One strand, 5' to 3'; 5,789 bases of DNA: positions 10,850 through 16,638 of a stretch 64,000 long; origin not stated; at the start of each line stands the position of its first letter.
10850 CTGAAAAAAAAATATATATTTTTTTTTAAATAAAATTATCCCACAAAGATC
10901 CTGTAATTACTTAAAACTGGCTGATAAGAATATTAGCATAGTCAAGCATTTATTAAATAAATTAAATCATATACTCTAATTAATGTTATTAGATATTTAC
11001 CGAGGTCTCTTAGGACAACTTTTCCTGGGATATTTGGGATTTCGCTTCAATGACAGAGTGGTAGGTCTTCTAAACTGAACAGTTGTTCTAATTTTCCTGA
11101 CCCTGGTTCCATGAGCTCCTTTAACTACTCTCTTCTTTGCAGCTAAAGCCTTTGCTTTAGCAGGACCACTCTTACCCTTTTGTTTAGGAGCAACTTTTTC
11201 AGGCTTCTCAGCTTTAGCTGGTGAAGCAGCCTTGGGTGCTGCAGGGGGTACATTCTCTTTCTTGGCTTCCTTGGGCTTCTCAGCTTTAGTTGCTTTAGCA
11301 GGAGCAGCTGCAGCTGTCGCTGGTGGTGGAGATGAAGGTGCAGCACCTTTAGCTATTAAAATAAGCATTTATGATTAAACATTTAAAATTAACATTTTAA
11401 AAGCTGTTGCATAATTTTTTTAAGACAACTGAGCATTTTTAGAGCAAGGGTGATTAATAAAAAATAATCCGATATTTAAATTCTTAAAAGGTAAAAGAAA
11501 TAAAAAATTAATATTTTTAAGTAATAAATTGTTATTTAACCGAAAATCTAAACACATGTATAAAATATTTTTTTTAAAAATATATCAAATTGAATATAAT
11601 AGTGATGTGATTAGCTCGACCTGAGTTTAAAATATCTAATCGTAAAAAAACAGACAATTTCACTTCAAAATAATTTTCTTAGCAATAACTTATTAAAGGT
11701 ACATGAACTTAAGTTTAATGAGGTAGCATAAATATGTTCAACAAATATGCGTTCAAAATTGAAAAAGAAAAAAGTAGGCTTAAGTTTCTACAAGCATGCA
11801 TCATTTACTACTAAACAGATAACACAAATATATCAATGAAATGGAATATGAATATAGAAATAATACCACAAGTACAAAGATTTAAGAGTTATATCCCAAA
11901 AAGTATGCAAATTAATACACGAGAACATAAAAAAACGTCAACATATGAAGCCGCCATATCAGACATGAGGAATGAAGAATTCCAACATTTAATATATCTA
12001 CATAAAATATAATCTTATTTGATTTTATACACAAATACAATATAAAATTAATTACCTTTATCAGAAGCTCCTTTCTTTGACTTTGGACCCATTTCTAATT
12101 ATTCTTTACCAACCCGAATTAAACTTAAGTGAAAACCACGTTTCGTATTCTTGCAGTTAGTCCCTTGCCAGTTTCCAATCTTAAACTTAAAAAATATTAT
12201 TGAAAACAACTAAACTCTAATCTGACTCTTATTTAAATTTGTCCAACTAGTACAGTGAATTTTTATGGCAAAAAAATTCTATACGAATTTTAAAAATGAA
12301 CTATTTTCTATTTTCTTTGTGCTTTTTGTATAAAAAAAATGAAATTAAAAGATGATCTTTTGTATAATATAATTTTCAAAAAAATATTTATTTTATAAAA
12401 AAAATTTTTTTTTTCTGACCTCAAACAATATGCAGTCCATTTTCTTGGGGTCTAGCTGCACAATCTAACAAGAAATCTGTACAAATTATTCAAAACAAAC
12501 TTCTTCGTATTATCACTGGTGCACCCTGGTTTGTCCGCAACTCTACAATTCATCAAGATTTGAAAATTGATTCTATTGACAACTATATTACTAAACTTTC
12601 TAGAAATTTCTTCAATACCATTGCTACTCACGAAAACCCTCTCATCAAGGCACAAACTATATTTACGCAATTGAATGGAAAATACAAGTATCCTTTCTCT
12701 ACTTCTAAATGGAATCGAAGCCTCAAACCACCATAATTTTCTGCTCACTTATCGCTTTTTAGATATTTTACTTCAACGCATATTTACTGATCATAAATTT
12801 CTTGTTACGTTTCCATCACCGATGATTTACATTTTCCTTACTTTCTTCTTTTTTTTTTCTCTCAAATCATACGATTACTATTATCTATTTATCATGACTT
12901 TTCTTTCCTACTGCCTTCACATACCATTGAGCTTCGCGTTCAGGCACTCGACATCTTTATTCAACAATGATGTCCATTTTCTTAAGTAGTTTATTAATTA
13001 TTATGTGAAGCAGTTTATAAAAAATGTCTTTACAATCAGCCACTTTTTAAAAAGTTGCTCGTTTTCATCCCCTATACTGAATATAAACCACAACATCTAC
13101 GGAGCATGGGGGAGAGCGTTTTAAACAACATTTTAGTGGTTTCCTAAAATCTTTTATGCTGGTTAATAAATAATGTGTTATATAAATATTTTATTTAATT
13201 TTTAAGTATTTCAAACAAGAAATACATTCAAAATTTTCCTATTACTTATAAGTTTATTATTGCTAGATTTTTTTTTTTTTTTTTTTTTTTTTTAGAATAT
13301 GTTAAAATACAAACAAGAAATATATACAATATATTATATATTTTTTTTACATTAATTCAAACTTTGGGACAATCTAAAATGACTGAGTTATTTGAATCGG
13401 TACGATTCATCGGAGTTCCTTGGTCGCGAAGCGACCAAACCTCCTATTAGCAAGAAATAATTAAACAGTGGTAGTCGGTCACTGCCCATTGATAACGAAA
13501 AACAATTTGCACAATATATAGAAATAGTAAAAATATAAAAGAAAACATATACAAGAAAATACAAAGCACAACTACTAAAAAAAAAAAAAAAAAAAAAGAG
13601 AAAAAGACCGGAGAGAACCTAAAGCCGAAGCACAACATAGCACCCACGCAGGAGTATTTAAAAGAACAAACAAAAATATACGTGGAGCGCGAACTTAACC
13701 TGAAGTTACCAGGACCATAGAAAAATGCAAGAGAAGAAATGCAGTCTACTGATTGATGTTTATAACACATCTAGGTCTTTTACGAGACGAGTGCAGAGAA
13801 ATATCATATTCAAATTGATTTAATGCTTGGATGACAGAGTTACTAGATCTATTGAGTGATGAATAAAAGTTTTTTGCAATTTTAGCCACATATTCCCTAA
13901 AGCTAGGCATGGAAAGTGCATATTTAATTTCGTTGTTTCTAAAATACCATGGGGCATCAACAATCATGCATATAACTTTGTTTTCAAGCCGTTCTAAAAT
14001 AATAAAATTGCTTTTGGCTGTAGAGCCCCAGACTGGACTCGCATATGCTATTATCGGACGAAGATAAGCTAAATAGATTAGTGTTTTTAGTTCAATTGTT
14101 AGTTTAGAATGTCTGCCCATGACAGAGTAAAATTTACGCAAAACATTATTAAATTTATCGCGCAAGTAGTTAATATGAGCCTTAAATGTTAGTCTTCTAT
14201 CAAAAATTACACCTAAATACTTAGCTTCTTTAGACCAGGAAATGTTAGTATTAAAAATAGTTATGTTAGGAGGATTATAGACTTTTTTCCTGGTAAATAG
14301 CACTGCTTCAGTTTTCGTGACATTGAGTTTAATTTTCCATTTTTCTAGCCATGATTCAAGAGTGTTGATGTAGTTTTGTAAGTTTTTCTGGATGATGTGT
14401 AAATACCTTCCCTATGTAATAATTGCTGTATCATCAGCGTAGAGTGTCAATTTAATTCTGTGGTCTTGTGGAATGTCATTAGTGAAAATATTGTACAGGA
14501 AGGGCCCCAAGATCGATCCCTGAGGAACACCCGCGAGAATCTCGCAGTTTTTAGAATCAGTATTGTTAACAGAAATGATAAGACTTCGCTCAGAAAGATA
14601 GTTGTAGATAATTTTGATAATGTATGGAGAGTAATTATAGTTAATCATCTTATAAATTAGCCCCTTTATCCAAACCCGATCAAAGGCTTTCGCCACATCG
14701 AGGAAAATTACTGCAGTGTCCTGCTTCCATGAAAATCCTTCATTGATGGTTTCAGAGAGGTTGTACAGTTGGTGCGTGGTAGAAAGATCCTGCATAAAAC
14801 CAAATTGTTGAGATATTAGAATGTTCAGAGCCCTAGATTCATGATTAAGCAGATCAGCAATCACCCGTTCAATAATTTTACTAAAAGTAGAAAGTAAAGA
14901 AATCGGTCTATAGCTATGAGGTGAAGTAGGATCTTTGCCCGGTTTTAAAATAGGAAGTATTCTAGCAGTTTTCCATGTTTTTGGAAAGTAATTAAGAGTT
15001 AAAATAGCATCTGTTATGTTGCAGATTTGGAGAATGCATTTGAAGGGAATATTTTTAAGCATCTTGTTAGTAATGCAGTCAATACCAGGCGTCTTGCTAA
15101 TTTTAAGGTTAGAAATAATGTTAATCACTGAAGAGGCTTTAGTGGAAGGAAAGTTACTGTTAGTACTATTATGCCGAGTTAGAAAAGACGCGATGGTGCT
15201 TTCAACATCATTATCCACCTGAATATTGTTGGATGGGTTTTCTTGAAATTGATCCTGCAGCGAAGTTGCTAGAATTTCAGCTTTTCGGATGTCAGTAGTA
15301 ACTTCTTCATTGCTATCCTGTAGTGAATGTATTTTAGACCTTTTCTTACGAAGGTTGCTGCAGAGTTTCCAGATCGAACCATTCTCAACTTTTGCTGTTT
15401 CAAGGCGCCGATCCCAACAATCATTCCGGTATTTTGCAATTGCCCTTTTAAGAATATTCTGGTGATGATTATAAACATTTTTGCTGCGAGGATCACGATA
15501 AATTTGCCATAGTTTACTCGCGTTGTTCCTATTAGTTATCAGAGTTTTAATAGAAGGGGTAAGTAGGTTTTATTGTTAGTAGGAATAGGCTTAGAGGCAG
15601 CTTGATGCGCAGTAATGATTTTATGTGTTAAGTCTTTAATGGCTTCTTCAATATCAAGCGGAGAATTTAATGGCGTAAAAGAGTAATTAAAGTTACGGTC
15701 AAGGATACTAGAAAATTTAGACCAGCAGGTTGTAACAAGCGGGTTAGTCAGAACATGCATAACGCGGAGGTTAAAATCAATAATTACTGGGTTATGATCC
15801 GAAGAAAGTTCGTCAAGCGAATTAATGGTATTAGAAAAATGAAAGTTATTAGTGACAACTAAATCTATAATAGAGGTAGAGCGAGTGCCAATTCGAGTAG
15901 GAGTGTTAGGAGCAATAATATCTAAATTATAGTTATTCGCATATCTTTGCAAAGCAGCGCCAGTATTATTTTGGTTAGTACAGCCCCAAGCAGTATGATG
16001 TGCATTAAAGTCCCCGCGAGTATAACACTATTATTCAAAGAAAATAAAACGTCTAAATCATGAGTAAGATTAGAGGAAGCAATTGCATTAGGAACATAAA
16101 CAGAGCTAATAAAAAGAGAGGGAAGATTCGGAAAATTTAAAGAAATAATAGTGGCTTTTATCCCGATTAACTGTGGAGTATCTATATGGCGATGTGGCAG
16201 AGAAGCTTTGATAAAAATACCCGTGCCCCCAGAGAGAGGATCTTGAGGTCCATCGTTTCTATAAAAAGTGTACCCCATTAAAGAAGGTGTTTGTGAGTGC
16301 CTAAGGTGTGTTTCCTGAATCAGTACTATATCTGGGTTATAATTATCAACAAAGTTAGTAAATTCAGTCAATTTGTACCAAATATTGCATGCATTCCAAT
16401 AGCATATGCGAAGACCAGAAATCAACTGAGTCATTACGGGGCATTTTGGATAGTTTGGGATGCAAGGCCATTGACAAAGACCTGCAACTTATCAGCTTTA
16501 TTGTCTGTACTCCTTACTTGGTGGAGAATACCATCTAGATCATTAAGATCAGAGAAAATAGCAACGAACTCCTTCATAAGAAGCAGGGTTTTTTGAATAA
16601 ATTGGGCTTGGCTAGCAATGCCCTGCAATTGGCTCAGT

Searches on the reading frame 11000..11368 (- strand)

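Call 20: search_protein_families(library=pfam, proteins=[window:11000-11368:-], max_evalue=0.00001)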
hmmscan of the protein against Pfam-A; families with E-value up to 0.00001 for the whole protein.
window:11000-11368:- (123 aa): 1 family
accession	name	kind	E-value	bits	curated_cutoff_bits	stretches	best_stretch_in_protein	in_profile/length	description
PF03939.18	Ribosomal_L23eN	-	1.8e-22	79.6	27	1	70-120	1-51/51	Ribosomal protein L23, N-terminal domain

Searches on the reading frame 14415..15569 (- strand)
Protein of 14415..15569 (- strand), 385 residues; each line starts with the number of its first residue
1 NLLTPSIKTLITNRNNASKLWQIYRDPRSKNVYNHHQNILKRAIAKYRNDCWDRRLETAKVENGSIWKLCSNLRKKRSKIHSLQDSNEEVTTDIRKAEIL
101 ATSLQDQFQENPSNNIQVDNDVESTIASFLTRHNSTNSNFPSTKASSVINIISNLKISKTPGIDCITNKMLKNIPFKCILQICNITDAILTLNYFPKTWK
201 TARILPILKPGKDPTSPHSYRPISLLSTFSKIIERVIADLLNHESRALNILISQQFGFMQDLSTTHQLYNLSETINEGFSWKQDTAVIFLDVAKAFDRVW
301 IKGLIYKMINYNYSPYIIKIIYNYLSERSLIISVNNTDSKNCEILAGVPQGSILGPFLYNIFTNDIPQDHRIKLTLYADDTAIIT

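Call 20: search_protein_families(library=pfam, proteins=[window:14415-15569:-], max_evalue=0.00001)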
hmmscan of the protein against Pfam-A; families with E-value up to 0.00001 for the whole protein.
window:14415-15569:- (385 aa): 1 family
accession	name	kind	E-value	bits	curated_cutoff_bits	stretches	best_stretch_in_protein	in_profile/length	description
PF00078.32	RVT_1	-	1.8e-28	100.1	29.6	1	209-384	3-159/205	Reverse transcriptase (RNA-dependent DNA polymerase)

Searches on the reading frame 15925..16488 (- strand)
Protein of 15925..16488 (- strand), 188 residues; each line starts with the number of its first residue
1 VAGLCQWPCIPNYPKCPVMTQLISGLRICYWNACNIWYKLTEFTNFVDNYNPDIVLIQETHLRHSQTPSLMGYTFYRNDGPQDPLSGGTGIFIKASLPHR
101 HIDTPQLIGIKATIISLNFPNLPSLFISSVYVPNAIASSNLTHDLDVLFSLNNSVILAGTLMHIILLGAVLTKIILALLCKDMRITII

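Call 20: search_protein_families(library=pfam, proteins=[window:15925-16488:-], max_evalue=0.00001)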
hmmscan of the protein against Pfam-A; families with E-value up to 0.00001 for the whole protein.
window:15925-16488:- (188 aa): 1 family
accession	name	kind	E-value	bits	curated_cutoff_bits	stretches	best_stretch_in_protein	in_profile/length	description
PF03372.29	Exo_endo_phos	-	1.7e-08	35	24.5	1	35-158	4-151/225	Endonuclease/Exonuclease/phosphatase family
